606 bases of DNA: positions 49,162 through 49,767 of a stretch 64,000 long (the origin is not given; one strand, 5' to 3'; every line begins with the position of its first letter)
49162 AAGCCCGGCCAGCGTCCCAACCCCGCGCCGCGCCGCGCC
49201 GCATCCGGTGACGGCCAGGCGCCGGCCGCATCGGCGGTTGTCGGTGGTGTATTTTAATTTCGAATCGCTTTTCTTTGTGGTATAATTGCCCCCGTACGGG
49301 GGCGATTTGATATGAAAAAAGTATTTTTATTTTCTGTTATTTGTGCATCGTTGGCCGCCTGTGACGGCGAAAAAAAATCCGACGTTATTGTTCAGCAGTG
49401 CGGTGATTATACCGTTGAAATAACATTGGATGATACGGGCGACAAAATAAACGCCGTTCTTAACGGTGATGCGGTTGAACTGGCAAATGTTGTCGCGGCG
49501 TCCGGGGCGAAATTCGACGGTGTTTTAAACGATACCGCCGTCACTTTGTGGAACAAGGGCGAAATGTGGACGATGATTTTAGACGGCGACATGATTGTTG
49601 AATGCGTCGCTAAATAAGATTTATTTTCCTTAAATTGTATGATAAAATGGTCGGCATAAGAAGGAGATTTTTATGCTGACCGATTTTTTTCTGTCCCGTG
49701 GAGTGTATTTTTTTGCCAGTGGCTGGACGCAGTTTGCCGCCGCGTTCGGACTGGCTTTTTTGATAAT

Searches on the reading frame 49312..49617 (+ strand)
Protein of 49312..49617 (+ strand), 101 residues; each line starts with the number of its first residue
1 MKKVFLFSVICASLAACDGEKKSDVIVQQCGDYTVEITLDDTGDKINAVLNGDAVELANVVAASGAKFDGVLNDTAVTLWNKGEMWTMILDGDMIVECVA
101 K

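Call 70: search_protein_families(library=pfam, proteins=[window:49312-49617:+], max_evalue=0.001)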
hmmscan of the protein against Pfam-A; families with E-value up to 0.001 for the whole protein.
window:49312-49617:+ (101 aa): 1 family
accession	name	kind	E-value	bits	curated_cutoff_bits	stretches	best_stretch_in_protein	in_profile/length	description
PF09864.15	MliC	-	3.9e-07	30.4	22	1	29-84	2-54/67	Membrane-bound lysozyme-inhibitor of c-type lysozyme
